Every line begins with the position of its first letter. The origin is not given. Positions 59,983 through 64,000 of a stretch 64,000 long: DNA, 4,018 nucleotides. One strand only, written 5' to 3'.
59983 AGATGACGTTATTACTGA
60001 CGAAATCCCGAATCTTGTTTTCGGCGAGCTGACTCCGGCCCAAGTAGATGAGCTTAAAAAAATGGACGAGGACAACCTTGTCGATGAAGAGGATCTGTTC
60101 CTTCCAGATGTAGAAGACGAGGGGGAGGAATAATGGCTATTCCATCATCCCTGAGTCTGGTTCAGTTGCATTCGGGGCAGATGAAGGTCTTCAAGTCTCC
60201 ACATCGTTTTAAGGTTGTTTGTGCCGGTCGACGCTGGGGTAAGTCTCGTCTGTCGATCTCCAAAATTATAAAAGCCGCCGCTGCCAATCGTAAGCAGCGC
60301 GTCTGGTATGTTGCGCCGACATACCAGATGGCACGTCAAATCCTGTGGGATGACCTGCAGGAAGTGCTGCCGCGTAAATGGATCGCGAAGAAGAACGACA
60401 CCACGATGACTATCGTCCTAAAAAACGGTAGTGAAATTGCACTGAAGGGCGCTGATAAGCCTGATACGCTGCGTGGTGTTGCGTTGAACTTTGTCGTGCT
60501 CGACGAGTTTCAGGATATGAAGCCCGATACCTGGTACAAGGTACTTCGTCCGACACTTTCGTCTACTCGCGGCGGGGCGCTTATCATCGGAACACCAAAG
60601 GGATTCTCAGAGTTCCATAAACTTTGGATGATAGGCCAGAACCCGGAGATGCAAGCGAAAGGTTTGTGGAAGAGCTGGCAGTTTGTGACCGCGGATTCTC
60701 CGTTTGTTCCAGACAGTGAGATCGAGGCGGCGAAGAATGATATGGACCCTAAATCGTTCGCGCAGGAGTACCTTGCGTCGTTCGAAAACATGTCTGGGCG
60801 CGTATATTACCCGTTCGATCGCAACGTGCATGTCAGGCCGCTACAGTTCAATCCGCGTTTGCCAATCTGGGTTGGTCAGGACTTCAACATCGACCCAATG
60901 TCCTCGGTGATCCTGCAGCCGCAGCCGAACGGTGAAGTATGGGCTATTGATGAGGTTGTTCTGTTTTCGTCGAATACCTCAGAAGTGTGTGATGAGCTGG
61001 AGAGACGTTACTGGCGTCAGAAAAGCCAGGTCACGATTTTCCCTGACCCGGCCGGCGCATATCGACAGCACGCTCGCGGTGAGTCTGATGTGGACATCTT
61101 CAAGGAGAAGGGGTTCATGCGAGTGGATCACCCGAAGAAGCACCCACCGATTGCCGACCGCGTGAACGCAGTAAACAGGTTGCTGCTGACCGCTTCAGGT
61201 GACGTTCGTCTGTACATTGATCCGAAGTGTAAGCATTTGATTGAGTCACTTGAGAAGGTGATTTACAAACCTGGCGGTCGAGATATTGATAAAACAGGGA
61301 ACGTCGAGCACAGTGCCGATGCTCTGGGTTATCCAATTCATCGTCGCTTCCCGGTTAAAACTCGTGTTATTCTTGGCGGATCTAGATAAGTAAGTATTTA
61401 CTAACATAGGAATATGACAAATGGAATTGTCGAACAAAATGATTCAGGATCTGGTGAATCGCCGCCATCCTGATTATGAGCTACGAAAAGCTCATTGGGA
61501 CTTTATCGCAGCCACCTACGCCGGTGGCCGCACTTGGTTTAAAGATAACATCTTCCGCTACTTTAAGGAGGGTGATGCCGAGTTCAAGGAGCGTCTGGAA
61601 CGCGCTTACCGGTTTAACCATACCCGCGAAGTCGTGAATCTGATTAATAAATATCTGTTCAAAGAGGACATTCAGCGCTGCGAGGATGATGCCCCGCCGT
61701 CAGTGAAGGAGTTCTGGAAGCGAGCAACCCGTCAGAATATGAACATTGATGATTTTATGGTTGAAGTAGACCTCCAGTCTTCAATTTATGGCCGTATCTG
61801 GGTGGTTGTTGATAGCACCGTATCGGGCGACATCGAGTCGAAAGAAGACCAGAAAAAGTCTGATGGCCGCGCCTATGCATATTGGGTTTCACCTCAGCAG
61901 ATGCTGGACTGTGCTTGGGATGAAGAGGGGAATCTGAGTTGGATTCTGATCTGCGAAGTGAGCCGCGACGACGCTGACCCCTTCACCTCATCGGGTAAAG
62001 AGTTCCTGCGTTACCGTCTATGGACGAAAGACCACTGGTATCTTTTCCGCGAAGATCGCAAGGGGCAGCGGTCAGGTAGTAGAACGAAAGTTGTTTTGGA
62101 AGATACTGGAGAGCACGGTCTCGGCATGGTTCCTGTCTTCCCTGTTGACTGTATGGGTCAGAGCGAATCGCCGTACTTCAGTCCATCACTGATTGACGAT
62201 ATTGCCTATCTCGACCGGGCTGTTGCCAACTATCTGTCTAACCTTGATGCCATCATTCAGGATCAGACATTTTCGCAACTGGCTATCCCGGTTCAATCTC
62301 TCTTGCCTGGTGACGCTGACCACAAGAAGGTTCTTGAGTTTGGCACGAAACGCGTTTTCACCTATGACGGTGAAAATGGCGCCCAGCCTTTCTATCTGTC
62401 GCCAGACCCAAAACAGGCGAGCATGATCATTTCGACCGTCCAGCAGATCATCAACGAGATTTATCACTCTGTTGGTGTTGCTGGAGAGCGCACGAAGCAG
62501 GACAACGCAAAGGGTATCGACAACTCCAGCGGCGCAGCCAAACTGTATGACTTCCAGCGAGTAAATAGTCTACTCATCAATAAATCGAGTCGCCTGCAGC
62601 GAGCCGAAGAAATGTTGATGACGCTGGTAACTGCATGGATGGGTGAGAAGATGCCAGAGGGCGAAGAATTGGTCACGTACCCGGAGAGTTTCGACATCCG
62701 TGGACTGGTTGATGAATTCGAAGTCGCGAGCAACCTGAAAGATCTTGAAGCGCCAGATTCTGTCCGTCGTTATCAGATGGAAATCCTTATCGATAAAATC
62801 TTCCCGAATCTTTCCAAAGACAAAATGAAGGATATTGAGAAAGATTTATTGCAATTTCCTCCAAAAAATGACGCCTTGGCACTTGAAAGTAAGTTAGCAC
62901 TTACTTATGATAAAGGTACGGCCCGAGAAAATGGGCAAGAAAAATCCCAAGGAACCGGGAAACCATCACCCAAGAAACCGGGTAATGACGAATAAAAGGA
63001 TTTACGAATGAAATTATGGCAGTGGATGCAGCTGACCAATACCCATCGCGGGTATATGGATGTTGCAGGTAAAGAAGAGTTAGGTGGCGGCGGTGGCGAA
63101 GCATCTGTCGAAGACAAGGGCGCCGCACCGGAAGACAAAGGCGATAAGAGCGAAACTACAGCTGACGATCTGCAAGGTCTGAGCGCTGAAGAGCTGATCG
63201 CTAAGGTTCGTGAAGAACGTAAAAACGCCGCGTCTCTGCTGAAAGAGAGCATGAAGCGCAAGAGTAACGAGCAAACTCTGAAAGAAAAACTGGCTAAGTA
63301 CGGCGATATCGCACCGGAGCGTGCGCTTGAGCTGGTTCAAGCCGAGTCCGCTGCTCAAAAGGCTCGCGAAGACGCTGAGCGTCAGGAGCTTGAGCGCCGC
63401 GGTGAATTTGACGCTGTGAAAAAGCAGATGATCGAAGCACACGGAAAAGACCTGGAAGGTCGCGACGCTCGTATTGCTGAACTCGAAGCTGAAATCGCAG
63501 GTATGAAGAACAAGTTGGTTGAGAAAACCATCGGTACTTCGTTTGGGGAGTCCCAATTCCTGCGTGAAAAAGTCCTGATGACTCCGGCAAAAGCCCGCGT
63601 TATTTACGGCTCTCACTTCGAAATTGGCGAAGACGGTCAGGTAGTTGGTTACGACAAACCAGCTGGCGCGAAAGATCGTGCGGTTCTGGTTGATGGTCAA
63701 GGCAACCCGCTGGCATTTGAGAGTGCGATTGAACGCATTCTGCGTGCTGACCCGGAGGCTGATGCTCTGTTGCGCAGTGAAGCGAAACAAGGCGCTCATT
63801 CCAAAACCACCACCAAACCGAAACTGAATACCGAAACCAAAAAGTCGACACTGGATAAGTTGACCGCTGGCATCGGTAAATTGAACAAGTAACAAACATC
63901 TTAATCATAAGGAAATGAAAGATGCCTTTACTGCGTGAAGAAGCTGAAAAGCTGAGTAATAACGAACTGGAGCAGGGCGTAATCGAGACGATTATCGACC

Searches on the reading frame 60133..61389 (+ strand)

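Call 57: search_protein_families(library=pfam, proteins=[window:60133-61389:+], max_evalue=0.001)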
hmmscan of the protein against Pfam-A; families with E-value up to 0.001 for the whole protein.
window:60133-61389:+ (418 aa): 2 families
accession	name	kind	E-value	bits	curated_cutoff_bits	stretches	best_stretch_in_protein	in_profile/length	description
PF03237.21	Terminase_6N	-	4.1e-08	33.6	22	1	31-225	4-208/215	Terminase large subunit, T4likevirus-type, N-terminal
PF04466.19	Terminase_3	-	6.6e-06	26.3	23.2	1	24-147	2-128/201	Phage terminase large subunit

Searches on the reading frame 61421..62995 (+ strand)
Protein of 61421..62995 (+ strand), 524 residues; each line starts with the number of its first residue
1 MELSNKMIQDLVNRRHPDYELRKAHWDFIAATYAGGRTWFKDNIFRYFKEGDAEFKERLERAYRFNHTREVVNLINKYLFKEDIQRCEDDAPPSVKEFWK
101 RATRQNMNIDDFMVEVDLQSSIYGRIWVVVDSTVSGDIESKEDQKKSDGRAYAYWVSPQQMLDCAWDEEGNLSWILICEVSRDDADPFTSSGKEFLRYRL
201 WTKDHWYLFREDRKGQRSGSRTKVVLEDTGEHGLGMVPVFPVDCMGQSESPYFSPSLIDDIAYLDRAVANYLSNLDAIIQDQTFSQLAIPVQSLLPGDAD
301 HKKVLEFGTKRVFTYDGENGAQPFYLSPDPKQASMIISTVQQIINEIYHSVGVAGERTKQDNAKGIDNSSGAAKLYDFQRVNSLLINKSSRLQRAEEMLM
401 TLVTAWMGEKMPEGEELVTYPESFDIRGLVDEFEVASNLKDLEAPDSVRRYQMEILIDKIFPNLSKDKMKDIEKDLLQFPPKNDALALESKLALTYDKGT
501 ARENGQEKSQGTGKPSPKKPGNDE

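Call 57: search_protein_families(library=pfam, proteins=[window:61421-62995:+], max_evalue=0.001)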
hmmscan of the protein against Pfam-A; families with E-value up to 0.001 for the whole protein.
window:61421-62995:+ (524 aa): 1 family
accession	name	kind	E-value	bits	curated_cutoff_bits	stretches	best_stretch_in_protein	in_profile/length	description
PF05133.19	SPP1_portal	-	5.5e-08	32.6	25.5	1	63-294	43-236/416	Phage portal protein, SPP1 Gp6-like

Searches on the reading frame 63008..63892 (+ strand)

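Call 57: search_protein_families(library=pfam, proteins=[window:63008-63892:+], max_evalue=0.001)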
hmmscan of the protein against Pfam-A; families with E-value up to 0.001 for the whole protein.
window:63008-63892:+ (294 aa): 1 family
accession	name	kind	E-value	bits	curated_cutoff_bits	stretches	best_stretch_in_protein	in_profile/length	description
PF20356.3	DUF6651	-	3.3e-08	34.5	27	1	167-269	10-108/113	Family of unknown function (DUF6651)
